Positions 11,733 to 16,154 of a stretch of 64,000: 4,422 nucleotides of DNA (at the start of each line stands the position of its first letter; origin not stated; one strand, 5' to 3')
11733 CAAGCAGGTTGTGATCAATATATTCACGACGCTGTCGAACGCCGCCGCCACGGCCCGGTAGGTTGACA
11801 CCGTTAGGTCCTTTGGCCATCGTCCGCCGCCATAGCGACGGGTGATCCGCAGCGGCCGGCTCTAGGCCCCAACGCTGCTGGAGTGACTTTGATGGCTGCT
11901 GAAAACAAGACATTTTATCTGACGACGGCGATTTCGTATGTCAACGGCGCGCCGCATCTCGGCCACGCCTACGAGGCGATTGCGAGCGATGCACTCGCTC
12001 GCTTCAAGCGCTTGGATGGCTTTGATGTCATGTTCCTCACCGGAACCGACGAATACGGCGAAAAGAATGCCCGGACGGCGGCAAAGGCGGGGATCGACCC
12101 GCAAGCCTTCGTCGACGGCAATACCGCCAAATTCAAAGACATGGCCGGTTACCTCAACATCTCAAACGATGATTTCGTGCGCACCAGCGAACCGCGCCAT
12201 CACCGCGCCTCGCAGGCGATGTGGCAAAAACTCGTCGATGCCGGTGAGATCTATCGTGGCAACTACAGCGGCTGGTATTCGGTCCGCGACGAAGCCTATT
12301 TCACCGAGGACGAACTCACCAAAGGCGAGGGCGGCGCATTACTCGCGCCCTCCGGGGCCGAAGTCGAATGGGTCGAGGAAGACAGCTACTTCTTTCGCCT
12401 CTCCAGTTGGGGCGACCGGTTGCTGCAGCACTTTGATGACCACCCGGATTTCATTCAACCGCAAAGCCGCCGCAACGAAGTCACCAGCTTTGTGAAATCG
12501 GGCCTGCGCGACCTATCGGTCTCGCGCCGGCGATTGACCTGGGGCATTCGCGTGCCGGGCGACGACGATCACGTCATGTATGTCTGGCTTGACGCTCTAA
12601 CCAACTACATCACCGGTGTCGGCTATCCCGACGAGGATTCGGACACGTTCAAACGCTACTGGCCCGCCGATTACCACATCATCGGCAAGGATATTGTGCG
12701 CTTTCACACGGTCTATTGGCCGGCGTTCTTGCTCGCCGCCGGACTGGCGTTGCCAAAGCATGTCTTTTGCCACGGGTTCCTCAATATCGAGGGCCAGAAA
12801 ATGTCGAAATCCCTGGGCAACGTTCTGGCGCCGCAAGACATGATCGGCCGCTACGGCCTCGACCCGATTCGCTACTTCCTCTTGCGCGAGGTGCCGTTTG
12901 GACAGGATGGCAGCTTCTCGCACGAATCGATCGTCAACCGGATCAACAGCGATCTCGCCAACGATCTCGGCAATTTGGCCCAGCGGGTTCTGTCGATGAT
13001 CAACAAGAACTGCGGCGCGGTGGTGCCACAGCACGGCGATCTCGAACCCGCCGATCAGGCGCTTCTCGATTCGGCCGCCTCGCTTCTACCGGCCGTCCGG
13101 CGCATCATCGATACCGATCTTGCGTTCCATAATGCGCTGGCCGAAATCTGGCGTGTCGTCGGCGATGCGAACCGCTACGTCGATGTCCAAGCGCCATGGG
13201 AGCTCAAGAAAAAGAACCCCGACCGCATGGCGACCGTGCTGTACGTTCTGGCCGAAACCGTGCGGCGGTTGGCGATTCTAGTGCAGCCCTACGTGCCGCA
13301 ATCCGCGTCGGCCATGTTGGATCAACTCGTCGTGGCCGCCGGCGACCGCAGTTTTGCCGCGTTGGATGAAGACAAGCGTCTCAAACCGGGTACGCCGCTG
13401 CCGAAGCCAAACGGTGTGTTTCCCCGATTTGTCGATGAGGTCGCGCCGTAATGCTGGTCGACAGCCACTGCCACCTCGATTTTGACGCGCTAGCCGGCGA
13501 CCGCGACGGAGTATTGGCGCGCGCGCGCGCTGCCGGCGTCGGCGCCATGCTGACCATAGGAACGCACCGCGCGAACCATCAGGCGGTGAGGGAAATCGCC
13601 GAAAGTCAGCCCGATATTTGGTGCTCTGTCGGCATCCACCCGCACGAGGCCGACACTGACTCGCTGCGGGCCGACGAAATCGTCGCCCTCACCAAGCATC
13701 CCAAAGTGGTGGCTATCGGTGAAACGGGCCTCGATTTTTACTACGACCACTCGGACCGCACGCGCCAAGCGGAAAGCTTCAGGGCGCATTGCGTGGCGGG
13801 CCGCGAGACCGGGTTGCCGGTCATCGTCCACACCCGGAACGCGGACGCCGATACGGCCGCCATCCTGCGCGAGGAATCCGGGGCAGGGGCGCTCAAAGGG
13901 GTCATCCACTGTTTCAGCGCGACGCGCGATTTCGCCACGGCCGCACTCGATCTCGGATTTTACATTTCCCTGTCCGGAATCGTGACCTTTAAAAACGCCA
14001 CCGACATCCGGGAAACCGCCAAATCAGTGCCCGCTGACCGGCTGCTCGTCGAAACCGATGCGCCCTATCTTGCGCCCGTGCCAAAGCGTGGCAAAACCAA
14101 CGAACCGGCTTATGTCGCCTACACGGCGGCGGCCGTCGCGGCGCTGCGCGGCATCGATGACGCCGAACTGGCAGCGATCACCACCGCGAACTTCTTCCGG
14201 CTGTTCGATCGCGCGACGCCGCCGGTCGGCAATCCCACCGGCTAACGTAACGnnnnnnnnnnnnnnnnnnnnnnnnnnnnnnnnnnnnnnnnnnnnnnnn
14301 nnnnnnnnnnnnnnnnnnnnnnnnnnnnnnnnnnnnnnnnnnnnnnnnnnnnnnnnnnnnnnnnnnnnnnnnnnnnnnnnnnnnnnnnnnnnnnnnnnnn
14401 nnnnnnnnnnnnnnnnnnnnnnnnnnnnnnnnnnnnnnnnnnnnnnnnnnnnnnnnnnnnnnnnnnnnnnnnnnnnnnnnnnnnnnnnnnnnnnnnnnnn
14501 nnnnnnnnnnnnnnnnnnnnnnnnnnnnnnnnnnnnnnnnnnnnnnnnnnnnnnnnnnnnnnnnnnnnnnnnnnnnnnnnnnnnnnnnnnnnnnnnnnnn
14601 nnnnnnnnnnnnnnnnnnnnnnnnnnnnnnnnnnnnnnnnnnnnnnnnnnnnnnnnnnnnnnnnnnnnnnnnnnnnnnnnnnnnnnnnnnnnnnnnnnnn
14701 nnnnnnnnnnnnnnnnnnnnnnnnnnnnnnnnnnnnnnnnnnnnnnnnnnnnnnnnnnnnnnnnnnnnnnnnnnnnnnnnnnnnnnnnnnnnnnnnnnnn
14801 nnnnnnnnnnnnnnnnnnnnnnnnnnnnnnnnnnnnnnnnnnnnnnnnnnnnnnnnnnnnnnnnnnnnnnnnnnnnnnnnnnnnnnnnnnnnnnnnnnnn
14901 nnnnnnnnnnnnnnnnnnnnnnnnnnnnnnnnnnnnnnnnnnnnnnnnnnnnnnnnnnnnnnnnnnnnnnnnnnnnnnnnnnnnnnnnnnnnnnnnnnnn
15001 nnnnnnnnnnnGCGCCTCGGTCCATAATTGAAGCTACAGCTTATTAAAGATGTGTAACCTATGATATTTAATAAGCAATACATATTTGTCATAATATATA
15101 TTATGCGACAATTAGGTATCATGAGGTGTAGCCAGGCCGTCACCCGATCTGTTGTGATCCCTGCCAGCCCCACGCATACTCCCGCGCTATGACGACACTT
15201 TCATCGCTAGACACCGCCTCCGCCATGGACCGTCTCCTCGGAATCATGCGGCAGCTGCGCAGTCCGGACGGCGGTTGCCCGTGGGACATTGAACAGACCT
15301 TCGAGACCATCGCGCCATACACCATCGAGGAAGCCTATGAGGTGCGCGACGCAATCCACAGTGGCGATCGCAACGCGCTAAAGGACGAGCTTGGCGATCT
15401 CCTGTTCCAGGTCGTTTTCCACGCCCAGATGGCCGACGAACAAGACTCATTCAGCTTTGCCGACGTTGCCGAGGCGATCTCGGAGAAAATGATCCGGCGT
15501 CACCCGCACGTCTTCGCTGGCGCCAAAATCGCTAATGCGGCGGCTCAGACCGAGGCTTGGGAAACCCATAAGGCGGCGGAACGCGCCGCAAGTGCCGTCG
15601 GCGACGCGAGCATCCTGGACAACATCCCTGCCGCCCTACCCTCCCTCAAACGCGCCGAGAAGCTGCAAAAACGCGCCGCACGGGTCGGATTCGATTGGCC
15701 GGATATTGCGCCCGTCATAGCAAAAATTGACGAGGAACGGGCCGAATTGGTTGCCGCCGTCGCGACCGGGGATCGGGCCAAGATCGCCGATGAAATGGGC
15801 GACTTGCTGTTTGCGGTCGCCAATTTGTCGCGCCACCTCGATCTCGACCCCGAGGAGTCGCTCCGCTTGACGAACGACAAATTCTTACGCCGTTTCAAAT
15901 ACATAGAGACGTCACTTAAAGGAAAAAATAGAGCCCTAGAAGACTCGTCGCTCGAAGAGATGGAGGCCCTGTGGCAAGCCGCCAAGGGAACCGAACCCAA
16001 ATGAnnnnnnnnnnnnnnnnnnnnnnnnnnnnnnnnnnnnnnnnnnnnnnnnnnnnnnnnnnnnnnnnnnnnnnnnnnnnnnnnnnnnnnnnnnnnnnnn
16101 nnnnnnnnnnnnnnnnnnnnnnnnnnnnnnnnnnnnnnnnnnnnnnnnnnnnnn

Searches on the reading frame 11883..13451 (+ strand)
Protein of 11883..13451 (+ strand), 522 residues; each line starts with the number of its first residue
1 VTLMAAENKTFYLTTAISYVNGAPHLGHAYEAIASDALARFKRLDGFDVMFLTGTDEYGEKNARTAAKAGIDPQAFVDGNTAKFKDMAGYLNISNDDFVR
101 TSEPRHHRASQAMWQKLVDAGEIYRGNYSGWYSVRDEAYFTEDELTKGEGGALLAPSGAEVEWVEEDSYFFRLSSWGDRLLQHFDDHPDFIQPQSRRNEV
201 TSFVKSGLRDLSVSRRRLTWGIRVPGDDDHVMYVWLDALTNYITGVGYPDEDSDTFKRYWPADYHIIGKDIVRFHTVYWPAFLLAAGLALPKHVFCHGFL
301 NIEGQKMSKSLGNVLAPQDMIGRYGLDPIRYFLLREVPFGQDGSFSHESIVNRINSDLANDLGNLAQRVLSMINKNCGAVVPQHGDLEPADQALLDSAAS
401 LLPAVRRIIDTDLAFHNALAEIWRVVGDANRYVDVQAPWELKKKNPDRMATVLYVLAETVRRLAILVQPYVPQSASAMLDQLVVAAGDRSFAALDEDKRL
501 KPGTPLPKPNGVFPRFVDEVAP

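Call 45: search_protein_families(library=pfam, proteins=[window:11883-13451:+], max_evalue=0.00001)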
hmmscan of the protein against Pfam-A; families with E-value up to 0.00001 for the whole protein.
window:11883-13451:+ (522 aa): 4 families
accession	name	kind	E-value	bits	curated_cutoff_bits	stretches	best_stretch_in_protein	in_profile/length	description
PF09334.17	tRNA-synt_1g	-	4.8e-111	371.7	20.1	1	12-370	2-391/391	tRNA synthetases class I (M)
PF00133.28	tRNA-synt_1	-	1.4e-34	120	22.7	2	228-343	295-411/414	tRNA synthetases class I (I, L, M and V)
PF01406.26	tRNA-synt_1e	-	2.6e-16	60.3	27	2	288-336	235-283/301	tRNA synthetases class I (C) catalytic domain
PF19303.5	Anticodon_3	-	4.1e-11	43.4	23.5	1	381-519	1-138/152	Anticodon binding domain of methionyl tRNA ligase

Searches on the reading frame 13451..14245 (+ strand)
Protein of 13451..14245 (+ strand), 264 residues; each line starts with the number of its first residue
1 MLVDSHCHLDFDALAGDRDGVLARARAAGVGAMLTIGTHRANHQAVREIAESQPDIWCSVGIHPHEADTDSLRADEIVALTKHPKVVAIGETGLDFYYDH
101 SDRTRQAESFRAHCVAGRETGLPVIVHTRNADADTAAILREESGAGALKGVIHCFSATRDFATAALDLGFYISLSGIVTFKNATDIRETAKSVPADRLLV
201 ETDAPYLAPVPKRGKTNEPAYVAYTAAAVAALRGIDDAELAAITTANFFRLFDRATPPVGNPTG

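Call 45: search_protein_families(library=pfam, proteins=[window:13451-14245:+], max_evalue=0.00001)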
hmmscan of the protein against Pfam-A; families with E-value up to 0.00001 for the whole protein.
window:13451-14245:+ (264 aa): 1 family
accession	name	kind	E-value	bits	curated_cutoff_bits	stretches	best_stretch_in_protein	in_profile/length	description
PF01026.27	TatD_DNase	-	5.8e-88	295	27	1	3-252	1-252/253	TatD related DNase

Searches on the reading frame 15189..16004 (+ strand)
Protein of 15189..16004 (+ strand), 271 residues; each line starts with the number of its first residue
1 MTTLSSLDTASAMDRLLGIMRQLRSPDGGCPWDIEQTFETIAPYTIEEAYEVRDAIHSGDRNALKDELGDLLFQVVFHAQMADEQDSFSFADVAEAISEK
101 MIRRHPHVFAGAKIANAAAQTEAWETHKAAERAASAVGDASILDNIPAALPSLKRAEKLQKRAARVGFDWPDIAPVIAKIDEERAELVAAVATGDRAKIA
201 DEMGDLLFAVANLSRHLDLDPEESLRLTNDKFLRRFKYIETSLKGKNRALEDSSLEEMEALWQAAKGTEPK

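Call 45: search_protein_families(library=pfam, proteins=[window:15189-16004:+], max_evalue=0.00001)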
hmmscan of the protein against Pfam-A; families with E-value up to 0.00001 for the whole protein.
window:15189-16004:+ (271 aa): 2 families
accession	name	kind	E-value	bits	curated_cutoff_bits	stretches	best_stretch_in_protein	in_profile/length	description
PF03819.22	MazG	-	3.1e-42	143.1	22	2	36-109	1-74/74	MazG nucleotide pyrophosphohydrolase domain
PF01503.22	PRA-PH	-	1.7e-13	51.2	21.3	1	176-225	30-79/86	Phosphoribosyl-ATP pyrophosphohydrolase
